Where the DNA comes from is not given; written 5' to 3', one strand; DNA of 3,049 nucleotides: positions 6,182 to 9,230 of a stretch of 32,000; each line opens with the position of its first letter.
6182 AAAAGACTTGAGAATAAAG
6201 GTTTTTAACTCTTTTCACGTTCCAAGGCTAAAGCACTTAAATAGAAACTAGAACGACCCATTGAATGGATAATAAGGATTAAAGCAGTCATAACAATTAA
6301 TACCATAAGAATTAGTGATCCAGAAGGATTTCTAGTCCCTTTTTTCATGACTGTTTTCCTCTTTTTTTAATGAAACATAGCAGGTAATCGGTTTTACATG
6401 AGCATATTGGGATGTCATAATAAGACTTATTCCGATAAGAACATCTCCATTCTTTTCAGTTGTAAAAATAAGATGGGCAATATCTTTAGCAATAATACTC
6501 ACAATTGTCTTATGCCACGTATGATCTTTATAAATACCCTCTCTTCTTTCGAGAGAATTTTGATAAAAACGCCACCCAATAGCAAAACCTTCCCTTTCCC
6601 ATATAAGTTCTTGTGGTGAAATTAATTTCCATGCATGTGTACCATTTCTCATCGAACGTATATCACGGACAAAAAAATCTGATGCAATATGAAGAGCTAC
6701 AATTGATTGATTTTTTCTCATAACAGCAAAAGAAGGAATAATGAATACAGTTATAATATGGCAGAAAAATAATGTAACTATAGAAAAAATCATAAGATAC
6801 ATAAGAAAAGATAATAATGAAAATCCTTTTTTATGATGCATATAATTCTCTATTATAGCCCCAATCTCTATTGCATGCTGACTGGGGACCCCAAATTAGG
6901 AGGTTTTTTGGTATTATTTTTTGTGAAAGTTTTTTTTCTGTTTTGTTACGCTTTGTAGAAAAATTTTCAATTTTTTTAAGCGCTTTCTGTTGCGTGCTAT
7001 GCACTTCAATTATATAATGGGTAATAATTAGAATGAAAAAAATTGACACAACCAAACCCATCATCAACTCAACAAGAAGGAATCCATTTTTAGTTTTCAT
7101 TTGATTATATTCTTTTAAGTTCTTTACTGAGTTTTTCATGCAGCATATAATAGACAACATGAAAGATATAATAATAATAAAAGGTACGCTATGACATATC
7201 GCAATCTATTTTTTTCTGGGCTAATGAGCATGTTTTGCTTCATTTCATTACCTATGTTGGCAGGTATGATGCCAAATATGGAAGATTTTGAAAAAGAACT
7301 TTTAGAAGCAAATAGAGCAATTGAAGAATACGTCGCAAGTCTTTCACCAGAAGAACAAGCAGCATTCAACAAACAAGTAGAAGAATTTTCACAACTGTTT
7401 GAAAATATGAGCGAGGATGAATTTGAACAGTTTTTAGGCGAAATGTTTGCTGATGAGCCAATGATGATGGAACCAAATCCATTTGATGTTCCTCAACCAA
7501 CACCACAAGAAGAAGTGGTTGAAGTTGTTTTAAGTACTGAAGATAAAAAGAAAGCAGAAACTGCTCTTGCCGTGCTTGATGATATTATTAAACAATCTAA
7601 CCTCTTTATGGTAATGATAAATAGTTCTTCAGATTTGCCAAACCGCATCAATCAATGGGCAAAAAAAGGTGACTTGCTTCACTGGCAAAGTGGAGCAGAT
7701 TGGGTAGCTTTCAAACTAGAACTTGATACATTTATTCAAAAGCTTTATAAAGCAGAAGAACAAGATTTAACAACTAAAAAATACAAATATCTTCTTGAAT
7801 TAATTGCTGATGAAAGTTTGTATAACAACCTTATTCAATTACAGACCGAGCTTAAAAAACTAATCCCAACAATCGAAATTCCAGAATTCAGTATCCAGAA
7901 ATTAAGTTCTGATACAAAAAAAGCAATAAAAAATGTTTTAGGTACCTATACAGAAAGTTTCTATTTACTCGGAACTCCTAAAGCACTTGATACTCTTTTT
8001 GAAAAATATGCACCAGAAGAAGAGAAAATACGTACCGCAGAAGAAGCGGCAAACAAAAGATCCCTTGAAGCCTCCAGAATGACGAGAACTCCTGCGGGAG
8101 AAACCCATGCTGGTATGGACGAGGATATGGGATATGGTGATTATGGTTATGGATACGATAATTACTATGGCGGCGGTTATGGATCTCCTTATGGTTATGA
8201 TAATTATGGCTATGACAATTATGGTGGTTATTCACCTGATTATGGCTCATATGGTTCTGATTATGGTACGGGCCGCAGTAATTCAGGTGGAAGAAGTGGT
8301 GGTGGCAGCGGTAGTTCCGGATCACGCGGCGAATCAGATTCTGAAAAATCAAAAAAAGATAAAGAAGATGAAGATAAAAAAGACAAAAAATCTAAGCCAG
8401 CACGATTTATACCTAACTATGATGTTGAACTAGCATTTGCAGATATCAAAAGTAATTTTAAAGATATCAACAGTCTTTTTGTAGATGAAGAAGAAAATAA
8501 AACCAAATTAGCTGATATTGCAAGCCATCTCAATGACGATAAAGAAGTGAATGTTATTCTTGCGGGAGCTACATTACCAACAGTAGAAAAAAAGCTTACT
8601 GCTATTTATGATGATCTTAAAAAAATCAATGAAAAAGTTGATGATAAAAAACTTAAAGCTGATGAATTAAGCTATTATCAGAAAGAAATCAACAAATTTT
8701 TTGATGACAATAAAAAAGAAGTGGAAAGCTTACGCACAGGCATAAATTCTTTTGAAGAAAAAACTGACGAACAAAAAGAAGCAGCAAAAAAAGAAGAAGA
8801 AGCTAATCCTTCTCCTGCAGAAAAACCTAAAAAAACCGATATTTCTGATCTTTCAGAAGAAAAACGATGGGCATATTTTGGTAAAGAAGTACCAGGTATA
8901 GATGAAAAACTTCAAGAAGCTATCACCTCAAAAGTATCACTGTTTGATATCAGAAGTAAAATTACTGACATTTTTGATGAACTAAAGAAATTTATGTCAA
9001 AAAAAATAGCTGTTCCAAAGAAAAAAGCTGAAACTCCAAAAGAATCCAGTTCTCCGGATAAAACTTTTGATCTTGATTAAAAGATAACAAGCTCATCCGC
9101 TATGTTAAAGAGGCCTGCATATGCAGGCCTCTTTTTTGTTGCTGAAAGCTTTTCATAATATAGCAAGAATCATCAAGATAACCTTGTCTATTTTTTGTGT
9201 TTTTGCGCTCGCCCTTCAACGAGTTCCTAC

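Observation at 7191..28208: Recurrent 'short leader + Met' junction in nine exported accessory proteins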

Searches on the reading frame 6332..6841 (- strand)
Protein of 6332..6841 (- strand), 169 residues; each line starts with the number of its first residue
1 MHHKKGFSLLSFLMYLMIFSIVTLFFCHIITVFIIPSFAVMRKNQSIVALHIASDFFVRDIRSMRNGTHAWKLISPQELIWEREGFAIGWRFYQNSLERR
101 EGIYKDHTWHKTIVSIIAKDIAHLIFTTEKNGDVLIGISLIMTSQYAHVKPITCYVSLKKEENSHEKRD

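Call 55: search_protein_families(library=pfam, proteins=[window:6332-6841:-], max_evalue=1)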
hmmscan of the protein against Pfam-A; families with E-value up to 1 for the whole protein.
window:6332-6841:- (169 aa): 3 families
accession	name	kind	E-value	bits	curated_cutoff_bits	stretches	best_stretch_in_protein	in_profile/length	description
PF12129.13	PHTF1-2_N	-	0.0058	16.8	25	1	99-159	12-72/156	Homeodomain containing protein PHTF1/2, N-terminal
PF07963.17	N_methyl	-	0.0061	16.5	21.2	1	1-24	1-24/27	Prokaryotic N-terminal methylation motif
PF23409.1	Beta-prop_EML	-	0.058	13.3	88.2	1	90-161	136-210/267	Echinoderm microtubule-associated protein first beta-propeller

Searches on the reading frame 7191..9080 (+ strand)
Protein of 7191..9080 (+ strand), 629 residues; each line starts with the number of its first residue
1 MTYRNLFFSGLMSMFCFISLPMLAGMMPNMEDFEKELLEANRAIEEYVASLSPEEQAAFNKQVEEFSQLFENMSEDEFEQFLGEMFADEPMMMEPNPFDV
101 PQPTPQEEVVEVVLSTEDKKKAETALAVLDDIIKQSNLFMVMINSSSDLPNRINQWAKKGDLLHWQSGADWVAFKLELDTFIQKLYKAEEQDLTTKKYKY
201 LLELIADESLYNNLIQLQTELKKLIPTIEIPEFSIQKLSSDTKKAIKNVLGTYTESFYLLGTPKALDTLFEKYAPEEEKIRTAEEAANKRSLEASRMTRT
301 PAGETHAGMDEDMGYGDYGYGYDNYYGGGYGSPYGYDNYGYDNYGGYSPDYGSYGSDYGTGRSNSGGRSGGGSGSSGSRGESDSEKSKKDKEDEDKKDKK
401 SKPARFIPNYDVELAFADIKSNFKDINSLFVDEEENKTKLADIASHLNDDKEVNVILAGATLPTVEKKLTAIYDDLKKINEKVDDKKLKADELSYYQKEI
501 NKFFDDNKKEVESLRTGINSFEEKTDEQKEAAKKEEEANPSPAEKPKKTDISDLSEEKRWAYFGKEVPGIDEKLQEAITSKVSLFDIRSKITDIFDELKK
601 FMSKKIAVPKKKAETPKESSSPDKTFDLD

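Call 4: search_protein_families(library=pfam, proteins=[window:7191-9080:+], max_evalue=0.01)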
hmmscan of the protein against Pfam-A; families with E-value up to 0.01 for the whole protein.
window:7191-9080:+ (629 aa): 0 families

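Call 31: search_protein_families(library=pfam, alignment_id=A1, max_evalue=0.001)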
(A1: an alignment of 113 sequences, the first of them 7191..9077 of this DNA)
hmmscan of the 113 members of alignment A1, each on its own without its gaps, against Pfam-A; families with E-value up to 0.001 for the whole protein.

A. member 1, window:7191-9077:+ (629 aa): 0 families

B. families by the number of members that match (of 113 scanned): 136 families (the first 25 are shown)
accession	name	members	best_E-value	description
PF12171.14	zf-C2H2_jaz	8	2.8e-11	Zinc-finger double-stranded RNA-binding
PF00096.32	zf-C2H2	7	2.8e-32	Zinc finger, C2H2 type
PF12796.13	Ank_2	6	4.9e-52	Ankyrin repeats (3 copies)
PF00023.36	Ank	6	2.7e-45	Ankyrin repeat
PF13606.12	Ank_3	6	4.7e-39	Ankyrin repeat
PF13637.12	Ank_4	6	2.1e-30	Ankyrin repeats (many copies)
PF13857.12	Ank_5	6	3.4e-22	Ankyrin repeats (many copies)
PF12756.13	zf-C2H2_2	6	1.6e-13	C2H2 type zinc-finger (2 copies)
PF12874.13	zf-met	6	2.4e-13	Zinc-finger of C2H2 type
PF25174.1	Beta-prop_THOC3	5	1.5e-74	THOC3 beta-propeller domain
PF00400.38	WD40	5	1.1e-65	WD domain, G-beta repeat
PF24814.1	WD40_Prp19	5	5.9e-60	Prp19 WD40 domain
PF23414.1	Beta-prop_EML_2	5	3.9e-51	Echinoderm microtubule-associated protein second beta-propeller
PF12894.13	ANAPC4_WD40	5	6e-46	Anaphase-promoting complex subunit 4 WD40 domain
PF24807.1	WD40_CDC20-Fz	5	8.3e-44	CDC20/Fizzy WD40 domain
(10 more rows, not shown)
